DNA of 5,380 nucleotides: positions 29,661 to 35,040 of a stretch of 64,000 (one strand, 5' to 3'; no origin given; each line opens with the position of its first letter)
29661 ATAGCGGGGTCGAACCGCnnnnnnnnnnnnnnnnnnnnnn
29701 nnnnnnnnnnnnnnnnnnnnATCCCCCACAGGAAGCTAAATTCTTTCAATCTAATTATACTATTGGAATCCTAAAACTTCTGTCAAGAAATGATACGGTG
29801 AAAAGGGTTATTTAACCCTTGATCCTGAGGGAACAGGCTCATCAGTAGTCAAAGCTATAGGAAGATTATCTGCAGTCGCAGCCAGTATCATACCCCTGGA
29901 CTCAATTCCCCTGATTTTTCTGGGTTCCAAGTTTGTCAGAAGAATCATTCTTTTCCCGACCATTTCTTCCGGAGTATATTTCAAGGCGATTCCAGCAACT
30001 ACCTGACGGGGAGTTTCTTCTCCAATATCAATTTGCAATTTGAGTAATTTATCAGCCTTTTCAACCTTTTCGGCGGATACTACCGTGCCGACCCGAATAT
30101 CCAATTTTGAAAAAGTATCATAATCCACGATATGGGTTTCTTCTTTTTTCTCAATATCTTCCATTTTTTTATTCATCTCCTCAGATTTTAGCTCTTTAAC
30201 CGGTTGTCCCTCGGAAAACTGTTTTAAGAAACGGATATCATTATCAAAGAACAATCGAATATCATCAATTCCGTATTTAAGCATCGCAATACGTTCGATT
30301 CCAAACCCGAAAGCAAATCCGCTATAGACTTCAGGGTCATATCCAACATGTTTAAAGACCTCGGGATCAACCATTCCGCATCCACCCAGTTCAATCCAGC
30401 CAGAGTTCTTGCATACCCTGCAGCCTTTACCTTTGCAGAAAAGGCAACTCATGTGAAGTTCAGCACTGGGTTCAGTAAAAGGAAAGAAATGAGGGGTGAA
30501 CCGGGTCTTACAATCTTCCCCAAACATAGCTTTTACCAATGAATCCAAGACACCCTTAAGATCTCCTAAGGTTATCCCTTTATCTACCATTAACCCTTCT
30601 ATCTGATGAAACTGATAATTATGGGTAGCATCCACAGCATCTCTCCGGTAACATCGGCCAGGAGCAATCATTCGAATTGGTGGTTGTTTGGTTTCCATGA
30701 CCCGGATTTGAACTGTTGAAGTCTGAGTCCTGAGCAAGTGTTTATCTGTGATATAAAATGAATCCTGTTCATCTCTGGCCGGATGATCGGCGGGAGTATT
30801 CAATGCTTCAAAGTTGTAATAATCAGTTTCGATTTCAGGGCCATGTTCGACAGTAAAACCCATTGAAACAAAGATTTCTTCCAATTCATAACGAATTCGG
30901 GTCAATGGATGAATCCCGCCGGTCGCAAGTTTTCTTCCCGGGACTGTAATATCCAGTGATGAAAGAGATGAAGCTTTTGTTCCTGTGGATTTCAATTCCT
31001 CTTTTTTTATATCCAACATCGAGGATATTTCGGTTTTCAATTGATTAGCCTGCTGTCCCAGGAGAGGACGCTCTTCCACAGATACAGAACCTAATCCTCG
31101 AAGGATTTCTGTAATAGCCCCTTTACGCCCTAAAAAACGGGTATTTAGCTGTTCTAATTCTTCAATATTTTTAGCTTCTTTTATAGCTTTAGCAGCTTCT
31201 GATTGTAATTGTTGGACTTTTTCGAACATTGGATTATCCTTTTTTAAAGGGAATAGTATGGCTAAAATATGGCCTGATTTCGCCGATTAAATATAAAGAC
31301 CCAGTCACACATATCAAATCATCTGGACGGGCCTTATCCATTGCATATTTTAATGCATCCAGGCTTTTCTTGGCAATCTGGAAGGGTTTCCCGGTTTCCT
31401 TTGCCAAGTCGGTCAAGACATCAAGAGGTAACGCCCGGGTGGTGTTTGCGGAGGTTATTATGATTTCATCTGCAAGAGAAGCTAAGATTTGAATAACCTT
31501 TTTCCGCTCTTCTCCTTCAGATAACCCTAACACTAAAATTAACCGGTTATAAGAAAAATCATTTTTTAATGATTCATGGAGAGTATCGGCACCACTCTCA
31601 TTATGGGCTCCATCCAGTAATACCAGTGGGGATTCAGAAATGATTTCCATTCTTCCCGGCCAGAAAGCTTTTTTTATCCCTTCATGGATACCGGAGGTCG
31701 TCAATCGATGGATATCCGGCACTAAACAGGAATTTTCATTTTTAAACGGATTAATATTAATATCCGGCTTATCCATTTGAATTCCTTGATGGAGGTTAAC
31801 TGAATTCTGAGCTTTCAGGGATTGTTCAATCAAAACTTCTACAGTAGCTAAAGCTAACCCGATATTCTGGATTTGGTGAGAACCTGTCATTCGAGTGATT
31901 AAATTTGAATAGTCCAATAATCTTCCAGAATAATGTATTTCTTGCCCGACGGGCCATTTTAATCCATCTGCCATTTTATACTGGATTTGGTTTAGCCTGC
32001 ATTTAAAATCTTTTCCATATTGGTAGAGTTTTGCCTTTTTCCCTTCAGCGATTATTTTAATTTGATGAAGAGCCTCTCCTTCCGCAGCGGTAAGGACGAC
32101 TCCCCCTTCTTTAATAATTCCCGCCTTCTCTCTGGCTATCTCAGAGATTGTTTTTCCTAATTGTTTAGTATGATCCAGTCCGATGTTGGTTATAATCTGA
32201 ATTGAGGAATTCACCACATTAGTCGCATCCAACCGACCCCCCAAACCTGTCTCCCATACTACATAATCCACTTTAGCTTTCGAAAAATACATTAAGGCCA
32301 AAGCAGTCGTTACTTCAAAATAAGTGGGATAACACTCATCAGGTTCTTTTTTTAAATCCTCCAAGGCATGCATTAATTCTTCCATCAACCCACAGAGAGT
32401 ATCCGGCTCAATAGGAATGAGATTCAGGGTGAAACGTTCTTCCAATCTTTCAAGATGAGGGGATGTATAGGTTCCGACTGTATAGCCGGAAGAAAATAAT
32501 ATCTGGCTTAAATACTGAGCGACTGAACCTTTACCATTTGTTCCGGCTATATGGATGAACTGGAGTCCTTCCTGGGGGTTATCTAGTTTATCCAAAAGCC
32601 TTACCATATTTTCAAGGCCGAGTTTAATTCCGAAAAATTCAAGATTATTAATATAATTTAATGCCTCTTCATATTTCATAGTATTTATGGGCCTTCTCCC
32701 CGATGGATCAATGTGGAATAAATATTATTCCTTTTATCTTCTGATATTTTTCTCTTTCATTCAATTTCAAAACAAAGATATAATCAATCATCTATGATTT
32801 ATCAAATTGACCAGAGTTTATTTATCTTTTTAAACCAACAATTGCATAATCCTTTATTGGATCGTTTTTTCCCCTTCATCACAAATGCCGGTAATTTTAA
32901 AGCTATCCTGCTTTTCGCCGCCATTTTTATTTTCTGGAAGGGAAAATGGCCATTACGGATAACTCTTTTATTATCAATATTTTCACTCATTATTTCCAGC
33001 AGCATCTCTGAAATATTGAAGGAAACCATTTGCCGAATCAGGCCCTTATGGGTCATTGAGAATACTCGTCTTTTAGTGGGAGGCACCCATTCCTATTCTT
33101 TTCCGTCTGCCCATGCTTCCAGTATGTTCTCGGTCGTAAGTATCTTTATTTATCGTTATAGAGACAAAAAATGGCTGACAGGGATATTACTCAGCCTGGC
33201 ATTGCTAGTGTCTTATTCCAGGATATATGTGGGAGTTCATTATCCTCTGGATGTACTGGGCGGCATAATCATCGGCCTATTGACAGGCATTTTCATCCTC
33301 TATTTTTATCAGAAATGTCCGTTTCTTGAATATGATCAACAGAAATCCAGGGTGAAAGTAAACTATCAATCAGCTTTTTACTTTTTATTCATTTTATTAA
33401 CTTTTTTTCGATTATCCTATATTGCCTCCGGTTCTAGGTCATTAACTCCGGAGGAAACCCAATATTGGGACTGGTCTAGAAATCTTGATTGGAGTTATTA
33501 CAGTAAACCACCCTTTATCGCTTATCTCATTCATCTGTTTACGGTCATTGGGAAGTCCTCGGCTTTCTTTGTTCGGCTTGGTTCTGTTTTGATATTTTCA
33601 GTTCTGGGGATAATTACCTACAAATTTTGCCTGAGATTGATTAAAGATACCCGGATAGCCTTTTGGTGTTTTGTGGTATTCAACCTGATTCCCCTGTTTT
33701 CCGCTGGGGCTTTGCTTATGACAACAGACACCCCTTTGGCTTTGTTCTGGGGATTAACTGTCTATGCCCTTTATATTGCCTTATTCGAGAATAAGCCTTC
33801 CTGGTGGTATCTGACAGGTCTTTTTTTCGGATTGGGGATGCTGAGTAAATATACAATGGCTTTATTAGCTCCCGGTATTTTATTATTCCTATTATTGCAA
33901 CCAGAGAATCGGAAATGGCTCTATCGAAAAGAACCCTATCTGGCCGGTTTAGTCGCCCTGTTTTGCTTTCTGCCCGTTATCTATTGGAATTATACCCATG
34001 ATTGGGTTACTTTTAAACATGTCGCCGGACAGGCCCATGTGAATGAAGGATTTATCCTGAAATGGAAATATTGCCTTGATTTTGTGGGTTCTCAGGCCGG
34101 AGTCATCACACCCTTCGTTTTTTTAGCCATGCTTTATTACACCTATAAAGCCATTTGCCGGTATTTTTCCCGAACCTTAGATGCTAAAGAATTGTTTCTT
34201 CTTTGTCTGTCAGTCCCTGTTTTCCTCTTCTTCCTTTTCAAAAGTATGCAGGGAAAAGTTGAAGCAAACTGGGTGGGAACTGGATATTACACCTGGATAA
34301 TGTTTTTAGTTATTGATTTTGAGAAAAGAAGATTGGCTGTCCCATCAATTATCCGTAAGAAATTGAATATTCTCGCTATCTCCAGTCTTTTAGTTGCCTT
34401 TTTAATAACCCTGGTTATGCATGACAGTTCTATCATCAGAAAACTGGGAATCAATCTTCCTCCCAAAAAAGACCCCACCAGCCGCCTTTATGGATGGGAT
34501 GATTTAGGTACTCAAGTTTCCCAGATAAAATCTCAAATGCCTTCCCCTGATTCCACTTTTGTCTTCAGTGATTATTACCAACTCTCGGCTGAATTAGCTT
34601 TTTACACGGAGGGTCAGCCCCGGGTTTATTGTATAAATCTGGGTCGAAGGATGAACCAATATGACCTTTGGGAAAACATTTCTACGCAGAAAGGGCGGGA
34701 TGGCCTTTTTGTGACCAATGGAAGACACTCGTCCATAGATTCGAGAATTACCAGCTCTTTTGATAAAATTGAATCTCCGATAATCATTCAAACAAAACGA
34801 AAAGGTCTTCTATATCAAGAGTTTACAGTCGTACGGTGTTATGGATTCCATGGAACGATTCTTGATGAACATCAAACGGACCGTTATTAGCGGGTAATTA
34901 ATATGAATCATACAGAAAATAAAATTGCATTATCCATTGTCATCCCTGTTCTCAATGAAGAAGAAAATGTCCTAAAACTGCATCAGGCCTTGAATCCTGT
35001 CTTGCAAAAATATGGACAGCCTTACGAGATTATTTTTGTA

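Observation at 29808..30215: PheRS alpha subunit fused to a MetRS-C/Trbp111-type tRNA-binding domain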

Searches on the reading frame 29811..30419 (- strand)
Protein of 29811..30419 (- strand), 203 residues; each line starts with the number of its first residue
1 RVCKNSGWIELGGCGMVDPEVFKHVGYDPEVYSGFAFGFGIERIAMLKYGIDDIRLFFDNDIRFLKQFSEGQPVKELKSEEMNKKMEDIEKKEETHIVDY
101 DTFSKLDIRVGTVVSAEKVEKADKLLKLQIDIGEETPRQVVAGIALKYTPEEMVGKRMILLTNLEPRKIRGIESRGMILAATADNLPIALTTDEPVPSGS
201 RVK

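Call 24: search_protein_representatives(protein=window:29811-30419:-)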
Query: 203 residues. Proteins with E-value up to 0.001 (for the whole library): 14967; up to 1e-10: 7178; up to 1e-30: 2. The best 150 are listed.
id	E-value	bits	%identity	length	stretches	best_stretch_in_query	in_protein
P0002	7.1e-113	391.5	90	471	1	1-203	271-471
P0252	1.3e-36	142.7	46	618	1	7-185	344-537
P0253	1.2e-30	123.3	59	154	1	96-203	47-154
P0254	7.2e-30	120.7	62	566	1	98-203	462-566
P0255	3.2e-29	118.6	50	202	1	89-202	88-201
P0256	3.2e-29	118.6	53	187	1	87-203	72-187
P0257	3.2e-29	118.5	56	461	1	61-201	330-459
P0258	4.4e-29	118.1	44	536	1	70-203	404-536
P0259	4.6e-29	118.0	47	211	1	69-203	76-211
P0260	7.8e-29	117.3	50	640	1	79-203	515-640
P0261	1.3e-28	116.6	53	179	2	96-202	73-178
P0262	1.5e-28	116.4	50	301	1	96-200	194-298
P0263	1.5e-28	116.3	48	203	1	2-143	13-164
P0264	1.6e-28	116.3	78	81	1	1-68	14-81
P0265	1.7e-28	116.2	76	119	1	1-68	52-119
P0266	1.8e-28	116.1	43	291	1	34-203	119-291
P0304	1.1e-26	110.3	48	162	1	2-143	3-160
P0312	1.8e-26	109.6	38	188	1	20-201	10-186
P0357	1.0e-25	107.2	45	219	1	38-202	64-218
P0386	2.2e-25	106.0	56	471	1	99-203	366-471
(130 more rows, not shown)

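Call 25: search_protein_families(library=pfam, proteins=[P0252, P0257, P0386, P0263, P0304, P0312, P0266, P0357, P0254, P0258], max_evalue=0.001)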
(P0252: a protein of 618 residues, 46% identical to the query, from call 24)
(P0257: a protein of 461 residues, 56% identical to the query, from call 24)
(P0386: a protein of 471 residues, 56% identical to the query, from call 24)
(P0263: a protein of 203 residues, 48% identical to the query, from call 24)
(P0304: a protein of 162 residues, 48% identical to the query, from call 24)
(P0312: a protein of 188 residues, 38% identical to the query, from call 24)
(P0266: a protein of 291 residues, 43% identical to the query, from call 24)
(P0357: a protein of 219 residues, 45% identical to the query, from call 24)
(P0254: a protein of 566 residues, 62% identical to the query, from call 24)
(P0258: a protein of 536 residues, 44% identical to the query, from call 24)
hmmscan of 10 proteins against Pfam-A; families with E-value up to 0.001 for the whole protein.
P0252 (618 aa): 3 families
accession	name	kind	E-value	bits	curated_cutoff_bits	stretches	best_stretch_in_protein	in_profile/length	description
PF01409.25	tRNA-synt_2d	-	4.3e-94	315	19.8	1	160-405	1-246/246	tRNA synthetases class II core domain (F)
PF01588.26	tRNA_bind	-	2e-25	89.1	27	1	460-555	1-96/96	Putative tRNA binding domain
PF02912.23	Phe_tRNA-synt_N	-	6.9e-19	68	22.3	1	89-154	2-67/69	Aminoacyl tRNA synthetase class II, N-terminal domain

P0257 (461 aa): 4 families
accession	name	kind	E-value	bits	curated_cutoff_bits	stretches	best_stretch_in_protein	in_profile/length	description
PF09334.17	tRNA-synt_1g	-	1.8e-71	241.4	20.1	1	2-176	219-391/391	tRNA synthetases class I (M)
PF01588.26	tRNA_bind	-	1.4e-31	108.9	27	1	365-458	1-95/96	Putative tRNA binding domain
PF19303.5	Anticodon_3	-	2.9e-21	76.4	23.5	1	187-332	1-145/152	Anticodon binding domain of methionyl tRNA ligase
PF08264.19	Anticodon_1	-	5.5e-15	55.9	25.1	1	197-339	1-137/148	Anticodon-binding domain of tRNA ligase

P0386 (471 aa): 5 families
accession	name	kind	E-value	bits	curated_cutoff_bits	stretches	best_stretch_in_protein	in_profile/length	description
PF09334.17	tRNA-synt_1g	-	5.4e-40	137.8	20.1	1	1-137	247-390/391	tRNA synthetases class I (M)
PF01588.26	tRNA_bind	-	6.2e-29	100.4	27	1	375-469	1-96/96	Putative tRNA binding domain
PF00133.28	tRNA-synt_1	-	1.2e-10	41.2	22.7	1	1-111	301-411/414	tRNA synthetases class I (I, L, M and V)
PF01406.26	tRNA-synt_1e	-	3.7e-05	23.7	27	1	31-116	209-294/301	tRNA synthetases class I (C) catalytic domain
PF19303.5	Anticodon_3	-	0.00062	20.1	23.5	0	254-316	79-140/152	Anticodon binding domain of methionyl tRNA ligase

P0263 (203 aa): 2 families
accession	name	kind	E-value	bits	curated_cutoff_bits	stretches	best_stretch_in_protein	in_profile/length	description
PF01409.25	tRNA-synt_2d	-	2.7e-24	86.4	19.8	1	13-79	181-246/246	tRNA synthetases class II core domain (F)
PF01588.26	tRNA_bind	-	4.5e-12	46.3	27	1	129-183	1-54/96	Putative tRNA binding domain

P0304 (162 aa): 2 families
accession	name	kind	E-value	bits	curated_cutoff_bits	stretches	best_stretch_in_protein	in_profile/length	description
PF01409.25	tRNA-synt_2d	-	4e-26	92.4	19.8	1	3-69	181-246/246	tRNA synthetases class II core domain (F)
PF01588.26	tRNA_bind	-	5.4e-12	46.1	27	1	125-161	1-37/96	Putative tRNA binding domain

P0312 (188 aa): 1 family
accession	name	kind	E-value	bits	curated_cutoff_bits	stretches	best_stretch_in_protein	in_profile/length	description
PF01588.26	tRNA_bind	-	4.9e-29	100.7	27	1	94-185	1-95/96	Putative tRNA binding domain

P0266 (291 aa): 1 family
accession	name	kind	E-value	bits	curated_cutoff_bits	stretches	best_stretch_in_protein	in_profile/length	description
PF01588.26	tRNA_bind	-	8.2e-33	112.8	27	1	195-289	1-96/96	Putative tRNA binding domain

P0357 (219 aa): 1 family
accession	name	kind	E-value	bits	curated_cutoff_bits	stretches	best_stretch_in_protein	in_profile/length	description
PF01588.26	tRNA_bind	-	3.7e-30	104.3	27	1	124-216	1-95/96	Putative tRNA binding domain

P0254 (566 aa): 4 families
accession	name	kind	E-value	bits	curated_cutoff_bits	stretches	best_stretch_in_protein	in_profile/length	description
PF09334.17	tRNA-synt_1g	-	7e-72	242.8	20.1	1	4-248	163-390/391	tRNA synthetases class I (M)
PF01588.26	tRNA_bind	-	1.4e-31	108.8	27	1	472-563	1-95/96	Putative tRNA binding domain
PF00133.28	tRNA-synt_1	-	1.2e-08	34.6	22.7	0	19-93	186-253/414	tRNA synthetases class I (I, L, M and V)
PF19303.5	Anticodon_3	-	5.6e-06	26.7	23.5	1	285-372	21-108/152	Anticodon binding domain of methionyl tRNA ligase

P0258 (536 aa): 4 families
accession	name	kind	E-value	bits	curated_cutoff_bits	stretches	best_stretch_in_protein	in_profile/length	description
PF09334.17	tRNA-synt_1g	-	6.6e-44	150.7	20.1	1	3-179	102-313/391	tRNA synthetases class I (M)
PF01588.26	tRNA_bind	-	1.1e-29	102.8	27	1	441-534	1-96/96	Putative tRNA binding domain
PF19303.5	Anticodon_3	-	5.4e-08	33.3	23.5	1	284-373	20-106/152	Anticodon binding domain of methionyl tRNA ligase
PF00133.28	tRNA-synt_1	-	0.0008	18.7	22.7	0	116-162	296-342/414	tRNA synthetases class I (I, L, M and V)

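Call 28: find_encoding_contigs(protein=P0252, flank=6000, max_places=3)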
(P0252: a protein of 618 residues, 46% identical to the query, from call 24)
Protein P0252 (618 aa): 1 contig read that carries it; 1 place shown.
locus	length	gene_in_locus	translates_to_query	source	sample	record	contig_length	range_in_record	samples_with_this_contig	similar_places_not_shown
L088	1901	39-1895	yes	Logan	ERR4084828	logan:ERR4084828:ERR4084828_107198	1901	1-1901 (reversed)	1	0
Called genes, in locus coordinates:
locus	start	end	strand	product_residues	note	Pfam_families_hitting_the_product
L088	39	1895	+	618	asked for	PF02912:Phe_tRNA-synt_N, PF01409:tRNA-synt_2d, PF01588:tRNA_bind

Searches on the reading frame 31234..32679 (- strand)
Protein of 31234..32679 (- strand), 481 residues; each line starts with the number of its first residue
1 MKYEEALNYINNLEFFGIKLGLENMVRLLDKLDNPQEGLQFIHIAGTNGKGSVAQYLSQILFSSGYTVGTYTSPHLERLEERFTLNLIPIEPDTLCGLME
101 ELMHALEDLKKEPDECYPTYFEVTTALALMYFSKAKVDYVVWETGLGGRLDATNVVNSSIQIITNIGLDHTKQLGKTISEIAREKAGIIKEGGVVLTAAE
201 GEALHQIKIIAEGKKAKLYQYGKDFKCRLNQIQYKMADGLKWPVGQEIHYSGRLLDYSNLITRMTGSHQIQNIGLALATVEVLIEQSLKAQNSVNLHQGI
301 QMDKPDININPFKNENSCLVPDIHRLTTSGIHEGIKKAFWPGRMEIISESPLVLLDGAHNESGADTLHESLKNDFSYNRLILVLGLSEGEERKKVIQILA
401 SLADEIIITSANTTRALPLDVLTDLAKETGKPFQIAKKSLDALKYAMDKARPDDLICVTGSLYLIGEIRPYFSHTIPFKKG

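Call 10: search_protein_families(library=pfam, proteins=[window:31234-32679:-], max_evalue=0.00001)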
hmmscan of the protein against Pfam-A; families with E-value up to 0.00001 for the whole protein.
window:31234-32679:- (481 aa): 2 families
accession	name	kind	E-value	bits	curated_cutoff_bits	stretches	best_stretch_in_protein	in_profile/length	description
PF02875.26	Mur_ligase_C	-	1.2e-17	65.4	28.4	1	342-461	1-126/127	Mur ligase, glutamate ligase domain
PF08245.18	Mur_ligase_M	-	1.8e-13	51.4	24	1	44-279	1-199/200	Mur ligase middle domain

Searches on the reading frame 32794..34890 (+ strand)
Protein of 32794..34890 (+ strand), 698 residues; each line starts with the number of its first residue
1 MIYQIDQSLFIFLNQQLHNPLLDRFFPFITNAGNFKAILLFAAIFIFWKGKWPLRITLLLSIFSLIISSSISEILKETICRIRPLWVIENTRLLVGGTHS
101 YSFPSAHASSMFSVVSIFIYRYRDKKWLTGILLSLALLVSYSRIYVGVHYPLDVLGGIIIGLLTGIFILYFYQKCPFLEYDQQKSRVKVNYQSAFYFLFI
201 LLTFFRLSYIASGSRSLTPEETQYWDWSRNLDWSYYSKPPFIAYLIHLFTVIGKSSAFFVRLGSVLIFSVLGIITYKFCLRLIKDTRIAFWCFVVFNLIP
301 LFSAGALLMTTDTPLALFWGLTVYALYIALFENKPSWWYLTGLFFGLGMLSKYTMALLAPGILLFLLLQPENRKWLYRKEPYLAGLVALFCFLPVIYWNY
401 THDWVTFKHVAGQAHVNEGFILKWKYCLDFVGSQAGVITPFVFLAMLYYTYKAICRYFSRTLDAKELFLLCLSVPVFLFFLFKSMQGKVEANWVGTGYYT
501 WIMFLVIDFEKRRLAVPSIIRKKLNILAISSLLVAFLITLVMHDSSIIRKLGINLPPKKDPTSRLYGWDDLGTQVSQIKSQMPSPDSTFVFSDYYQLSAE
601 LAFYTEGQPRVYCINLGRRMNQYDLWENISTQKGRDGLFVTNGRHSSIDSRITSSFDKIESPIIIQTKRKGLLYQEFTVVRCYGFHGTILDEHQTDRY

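Call 49: search_protein_families(library=pfam, proteins=[window:32794-34890:+], max_evalue=0.001)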
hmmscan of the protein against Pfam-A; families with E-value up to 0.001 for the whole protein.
window:32794-34890:+ (698 aa): 4 families
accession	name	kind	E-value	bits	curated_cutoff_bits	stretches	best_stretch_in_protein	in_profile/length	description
PF13231.12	PMT_2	-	4.1e-36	125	26.1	1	237-398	1-160/160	Dolichyl-phosphate-mannose-protein mannosyltransferase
PF01569.27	PAP2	-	7.9e-25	87.5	27.2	1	58-174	2-127/130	PAP2 superfamily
PF14378.12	PAP2_3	-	2.8e-09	37.5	27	1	99-163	123-186/190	PAP2 superfamily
PF02366.24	PMT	-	2.7e-06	27.6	22.7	1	249-397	74-232/245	Dolichyl-phosphate-mannose-protein mannosyltransferase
